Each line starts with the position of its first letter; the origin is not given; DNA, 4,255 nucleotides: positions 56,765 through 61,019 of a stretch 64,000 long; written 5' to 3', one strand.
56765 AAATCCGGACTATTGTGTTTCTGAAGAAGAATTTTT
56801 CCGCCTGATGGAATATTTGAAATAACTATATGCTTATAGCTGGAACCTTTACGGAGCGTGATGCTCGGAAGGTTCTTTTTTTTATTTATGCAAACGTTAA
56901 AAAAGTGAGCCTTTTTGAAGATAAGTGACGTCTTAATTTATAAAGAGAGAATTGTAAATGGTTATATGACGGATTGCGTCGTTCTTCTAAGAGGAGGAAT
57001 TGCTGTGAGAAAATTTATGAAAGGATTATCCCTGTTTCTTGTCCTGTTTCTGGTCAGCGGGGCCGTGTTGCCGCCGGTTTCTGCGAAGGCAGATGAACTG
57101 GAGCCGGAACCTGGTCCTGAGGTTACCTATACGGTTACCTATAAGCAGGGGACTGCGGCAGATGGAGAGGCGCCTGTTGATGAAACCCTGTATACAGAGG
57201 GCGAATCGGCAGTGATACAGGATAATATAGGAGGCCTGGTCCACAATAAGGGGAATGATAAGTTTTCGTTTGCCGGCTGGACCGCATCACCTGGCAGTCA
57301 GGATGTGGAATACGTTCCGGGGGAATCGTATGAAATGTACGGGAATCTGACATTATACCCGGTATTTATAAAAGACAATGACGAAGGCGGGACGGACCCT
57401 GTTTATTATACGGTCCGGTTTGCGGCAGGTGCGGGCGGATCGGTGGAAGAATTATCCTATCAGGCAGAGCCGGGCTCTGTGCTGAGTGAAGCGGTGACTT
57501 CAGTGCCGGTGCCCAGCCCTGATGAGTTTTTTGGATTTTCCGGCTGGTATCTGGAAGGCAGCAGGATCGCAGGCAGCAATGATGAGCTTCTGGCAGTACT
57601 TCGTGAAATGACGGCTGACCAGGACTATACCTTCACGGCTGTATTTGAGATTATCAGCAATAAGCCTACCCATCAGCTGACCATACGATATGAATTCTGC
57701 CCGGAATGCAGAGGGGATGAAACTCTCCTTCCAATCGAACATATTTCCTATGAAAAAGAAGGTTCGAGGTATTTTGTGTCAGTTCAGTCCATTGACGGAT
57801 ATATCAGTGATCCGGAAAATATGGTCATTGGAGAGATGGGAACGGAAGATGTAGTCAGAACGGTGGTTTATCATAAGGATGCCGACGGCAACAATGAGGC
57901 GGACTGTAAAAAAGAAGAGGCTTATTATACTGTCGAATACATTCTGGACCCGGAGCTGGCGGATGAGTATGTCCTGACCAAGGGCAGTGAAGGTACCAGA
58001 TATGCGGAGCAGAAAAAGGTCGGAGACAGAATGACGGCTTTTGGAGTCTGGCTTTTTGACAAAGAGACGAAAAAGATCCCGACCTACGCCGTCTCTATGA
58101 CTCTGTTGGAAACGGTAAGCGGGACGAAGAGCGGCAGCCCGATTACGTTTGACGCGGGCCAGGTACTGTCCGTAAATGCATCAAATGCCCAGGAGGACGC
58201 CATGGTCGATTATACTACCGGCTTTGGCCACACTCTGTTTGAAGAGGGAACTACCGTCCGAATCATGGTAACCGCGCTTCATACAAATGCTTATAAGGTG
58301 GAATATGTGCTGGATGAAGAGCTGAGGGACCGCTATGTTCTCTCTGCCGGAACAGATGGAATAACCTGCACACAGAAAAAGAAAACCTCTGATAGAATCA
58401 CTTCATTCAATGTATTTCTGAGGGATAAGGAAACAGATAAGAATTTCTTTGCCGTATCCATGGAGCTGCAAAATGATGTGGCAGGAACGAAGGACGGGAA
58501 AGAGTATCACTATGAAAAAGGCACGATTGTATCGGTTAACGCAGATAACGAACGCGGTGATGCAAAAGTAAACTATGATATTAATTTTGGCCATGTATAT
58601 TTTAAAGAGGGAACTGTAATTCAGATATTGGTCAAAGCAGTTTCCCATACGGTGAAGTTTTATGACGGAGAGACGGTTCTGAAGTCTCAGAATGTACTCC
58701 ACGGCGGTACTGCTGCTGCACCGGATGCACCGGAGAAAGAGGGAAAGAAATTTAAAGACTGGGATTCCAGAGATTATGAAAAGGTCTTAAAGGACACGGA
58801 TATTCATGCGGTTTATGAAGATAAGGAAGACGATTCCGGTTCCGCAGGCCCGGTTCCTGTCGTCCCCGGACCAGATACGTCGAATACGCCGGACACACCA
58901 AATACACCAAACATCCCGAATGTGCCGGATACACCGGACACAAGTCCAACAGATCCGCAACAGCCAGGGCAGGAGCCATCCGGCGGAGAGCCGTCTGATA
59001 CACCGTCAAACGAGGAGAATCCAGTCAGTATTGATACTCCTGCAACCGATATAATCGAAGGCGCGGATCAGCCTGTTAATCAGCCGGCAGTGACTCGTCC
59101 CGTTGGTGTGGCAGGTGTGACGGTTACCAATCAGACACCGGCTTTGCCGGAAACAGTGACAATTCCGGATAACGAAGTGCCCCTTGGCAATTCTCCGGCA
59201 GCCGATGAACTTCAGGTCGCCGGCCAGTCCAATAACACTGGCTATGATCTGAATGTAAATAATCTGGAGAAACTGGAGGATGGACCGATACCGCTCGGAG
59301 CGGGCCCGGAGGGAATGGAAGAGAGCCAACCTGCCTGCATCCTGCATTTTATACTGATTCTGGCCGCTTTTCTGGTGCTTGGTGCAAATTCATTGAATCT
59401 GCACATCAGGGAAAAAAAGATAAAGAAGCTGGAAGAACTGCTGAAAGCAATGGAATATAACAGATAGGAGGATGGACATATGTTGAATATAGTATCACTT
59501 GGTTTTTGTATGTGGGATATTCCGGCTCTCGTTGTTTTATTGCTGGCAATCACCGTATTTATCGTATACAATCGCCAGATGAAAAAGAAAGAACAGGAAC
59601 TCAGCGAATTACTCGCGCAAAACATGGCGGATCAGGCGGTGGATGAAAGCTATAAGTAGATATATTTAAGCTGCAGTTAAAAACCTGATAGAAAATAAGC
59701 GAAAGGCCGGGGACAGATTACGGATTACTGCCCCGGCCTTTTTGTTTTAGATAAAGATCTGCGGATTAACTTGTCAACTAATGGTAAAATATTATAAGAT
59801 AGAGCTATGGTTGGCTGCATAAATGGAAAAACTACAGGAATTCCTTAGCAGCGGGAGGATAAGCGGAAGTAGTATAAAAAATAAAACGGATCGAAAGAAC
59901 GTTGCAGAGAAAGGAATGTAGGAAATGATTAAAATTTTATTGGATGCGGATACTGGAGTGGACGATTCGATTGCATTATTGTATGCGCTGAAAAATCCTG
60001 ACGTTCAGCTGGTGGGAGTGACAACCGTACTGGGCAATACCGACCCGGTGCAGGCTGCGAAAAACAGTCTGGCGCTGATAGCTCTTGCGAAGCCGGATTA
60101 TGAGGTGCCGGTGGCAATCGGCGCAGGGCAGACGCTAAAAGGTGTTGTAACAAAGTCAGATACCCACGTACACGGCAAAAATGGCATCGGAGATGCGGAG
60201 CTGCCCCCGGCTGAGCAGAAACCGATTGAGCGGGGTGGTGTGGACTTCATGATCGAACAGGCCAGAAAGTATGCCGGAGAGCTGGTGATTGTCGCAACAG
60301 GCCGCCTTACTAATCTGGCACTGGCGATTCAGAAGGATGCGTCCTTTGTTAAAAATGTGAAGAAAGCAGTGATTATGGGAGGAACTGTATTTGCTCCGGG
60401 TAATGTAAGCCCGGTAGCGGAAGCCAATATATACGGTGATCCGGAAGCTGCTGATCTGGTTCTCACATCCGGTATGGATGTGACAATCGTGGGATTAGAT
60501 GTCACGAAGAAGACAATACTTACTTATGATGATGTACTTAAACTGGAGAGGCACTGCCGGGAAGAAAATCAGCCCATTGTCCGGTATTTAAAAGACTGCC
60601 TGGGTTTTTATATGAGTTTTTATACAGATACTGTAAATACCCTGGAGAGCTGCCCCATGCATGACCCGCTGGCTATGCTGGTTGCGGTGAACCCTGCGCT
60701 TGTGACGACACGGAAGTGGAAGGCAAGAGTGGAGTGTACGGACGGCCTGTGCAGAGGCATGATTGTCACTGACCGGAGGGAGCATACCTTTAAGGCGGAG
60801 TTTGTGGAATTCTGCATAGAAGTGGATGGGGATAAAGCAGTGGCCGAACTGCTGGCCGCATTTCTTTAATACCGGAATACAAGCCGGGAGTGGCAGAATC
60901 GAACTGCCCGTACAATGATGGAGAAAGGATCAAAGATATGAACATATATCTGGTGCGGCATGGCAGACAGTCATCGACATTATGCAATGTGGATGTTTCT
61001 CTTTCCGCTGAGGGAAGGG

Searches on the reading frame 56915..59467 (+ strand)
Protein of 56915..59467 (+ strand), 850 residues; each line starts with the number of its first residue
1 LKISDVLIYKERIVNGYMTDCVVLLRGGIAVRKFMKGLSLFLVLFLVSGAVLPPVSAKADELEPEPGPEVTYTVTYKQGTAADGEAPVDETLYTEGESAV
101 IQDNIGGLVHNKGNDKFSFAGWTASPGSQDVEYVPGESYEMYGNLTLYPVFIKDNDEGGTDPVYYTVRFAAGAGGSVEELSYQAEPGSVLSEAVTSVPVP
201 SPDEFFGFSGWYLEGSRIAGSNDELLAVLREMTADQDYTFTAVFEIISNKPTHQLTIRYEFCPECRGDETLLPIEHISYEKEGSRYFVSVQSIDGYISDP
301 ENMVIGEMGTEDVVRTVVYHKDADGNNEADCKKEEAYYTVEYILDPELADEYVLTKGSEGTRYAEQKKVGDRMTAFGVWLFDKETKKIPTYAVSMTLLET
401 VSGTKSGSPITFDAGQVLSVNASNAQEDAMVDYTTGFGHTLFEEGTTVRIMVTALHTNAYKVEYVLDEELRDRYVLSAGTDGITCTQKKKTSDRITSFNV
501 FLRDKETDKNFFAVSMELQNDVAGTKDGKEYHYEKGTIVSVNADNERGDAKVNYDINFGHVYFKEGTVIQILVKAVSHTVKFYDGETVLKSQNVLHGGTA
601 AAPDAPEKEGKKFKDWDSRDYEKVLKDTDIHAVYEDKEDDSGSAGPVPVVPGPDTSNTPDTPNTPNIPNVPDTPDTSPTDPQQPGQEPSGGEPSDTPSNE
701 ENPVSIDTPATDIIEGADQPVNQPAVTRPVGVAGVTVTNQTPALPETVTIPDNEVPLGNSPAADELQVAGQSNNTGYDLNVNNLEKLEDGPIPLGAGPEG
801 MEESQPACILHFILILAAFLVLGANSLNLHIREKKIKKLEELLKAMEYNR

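Call 58: search_protein_families(library=ncbifam, proteins=[window:56915-59467:+], max_evalue=0.00001)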
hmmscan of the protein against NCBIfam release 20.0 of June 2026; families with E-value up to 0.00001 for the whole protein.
window:56915-59467:+ (850 aa): 0 families

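Call 75: search_protein_families(library=pfam, proteins=[window:56915-59467:+], max_evalue=0.00001)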
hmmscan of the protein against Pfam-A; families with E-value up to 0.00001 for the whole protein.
window:56915-59467:+ (850 aa): 1 family
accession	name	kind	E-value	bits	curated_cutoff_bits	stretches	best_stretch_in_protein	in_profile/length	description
PF09479.16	Flg_new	-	3.7e-11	43.4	27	0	578-618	1-40/65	Listeria-Bacteroides repeat domain (List_Bact_rpt)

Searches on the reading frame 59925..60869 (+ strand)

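Call 75: search_protein_families(library=pfam, proteins=[window:59925-60869:+], max_evalue=0.00001)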
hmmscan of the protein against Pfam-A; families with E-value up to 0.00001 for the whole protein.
window:59925-60869:+ (314 aa): 1 family
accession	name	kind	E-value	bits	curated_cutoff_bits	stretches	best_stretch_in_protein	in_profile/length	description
PF01156.24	IU_nuc_hydro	-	1.4e-88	297.8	34.2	1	4-305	1-295/297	Inosine-uridine preferring nucleoside hydrolase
